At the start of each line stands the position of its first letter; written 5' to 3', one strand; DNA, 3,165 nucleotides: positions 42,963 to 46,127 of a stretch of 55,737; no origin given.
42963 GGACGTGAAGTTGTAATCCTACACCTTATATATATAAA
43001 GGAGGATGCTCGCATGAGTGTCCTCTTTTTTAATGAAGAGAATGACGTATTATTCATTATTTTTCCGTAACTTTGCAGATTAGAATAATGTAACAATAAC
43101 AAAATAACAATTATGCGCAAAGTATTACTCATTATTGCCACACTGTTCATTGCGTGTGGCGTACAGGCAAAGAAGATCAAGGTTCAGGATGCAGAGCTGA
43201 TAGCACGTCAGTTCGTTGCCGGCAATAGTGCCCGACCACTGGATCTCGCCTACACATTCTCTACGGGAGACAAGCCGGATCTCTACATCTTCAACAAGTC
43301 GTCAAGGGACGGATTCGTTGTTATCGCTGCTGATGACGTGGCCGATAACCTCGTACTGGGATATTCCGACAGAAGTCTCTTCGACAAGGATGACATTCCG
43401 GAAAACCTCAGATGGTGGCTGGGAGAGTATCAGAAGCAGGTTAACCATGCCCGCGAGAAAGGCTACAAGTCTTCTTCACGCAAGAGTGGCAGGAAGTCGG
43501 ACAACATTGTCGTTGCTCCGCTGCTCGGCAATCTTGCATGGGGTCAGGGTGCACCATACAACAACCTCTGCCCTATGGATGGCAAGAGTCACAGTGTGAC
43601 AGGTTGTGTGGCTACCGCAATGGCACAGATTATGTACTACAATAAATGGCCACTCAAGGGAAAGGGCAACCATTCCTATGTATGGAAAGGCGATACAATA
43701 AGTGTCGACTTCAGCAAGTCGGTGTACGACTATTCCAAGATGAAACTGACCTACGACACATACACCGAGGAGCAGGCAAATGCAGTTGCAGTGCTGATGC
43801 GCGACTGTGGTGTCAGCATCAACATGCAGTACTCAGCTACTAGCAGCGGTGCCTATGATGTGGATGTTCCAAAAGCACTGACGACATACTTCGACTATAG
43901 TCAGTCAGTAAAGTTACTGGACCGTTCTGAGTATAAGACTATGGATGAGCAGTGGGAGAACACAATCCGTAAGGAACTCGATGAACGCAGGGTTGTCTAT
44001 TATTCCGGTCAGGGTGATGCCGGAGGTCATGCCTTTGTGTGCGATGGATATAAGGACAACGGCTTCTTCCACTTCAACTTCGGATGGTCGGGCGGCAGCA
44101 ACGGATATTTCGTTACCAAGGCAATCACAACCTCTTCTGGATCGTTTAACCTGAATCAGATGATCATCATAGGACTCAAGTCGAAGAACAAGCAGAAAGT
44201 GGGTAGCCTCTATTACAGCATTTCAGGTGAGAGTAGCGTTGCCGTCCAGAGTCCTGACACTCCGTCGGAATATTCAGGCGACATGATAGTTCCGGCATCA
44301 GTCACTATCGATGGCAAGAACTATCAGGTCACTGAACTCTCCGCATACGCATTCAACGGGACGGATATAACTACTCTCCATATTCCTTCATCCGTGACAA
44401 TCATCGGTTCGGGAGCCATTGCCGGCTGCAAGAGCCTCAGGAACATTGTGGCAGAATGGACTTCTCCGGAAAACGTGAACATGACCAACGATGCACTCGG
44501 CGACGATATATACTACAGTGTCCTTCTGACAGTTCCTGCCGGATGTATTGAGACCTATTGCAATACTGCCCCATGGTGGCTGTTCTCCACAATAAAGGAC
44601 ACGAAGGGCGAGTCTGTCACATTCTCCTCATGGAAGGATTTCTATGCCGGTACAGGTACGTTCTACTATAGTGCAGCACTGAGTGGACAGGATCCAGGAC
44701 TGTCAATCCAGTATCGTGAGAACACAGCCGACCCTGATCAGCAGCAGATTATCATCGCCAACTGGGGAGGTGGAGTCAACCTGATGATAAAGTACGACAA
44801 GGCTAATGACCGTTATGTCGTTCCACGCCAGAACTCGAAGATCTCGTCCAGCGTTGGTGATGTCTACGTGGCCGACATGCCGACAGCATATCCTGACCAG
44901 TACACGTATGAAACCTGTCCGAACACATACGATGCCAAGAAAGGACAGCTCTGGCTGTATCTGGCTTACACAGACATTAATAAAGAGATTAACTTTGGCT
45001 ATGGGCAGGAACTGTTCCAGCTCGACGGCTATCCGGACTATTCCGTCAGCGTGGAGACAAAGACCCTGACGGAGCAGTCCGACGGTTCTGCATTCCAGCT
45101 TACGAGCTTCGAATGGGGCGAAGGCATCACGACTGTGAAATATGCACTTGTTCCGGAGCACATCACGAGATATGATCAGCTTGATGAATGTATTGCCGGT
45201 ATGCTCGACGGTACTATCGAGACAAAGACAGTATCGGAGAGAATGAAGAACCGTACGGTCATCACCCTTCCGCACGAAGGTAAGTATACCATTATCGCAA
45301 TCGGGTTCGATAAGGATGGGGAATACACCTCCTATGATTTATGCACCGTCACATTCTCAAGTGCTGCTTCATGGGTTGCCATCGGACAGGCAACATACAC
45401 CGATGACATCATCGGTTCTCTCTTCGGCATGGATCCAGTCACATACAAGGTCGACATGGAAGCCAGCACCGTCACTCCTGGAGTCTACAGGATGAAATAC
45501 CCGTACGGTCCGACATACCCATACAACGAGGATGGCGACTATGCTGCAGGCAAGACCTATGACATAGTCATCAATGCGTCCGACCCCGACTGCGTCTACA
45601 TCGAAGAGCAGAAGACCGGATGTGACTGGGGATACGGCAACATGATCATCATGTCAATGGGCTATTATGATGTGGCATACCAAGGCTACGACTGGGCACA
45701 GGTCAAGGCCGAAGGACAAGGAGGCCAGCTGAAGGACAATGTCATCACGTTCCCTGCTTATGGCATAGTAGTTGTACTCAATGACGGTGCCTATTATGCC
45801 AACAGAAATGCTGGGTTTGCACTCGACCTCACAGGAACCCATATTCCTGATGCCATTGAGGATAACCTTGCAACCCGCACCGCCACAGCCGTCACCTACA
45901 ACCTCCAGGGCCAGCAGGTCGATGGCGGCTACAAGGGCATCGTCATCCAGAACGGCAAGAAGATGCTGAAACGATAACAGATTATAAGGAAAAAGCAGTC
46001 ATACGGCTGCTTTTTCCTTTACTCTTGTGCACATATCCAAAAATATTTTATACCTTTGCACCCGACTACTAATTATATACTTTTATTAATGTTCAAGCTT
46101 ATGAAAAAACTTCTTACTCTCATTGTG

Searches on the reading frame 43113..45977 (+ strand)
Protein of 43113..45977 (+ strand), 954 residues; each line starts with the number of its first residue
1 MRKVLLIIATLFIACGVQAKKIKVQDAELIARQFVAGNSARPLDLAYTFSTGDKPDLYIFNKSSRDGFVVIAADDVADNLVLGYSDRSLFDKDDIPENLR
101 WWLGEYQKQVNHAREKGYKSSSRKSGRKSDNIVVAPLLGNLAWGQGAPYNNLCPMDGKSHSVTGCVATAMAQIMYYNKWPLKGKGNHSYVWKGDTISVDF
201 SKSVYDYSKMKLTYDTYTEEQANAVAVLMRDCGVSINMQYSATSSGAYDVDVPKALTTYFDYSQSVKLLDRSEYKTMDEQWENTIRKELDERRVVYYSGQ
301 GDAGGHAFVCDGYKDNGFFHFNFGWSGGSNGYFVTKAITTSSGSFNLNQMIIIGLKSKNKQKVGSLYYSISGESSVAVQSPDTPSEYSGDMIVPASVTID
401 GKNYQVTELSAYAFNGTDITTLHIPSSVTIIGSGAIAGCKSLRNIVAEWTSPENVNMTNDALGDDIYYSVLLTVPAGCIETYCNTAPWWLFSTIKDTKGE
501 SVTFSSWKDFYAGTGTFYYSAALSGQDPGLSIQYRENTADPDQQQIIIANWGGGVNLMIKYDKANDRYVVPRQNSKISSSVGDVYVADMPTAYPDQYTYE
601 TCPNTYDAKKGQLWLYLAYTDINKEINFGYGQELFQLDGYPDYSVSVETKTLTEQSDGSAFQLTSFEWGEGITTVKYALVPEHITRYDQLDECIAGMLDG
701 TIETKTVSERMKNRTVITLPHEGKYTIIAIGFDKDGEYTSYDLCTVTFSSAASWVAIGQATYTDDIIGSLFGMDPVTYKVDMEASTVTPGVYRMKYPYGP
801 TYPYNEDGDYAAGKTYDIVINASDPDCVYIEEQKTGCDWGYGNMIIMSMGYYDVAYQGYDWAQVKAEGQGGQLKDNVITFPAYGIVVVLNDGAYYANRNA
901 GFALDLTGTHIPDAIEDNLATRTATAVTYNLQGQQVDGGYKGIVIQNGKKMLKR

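Call 10: search_protein_families(library=ncbifam, proteins=[window:43113-45977:+], max_evalue=1)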
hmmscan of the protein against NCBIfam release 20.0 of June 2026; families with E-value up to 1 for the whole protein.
window:43113-45977:+ (954 aa): 1 family
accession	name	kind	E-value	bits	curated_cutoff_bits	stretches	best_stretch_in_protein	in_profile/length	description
TIGR03489.1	cas_csp1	equivalog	0.079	12.4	340.65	1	253-316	209-267/292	type I-PGING CRISPR-associated protein Cas7/Csp1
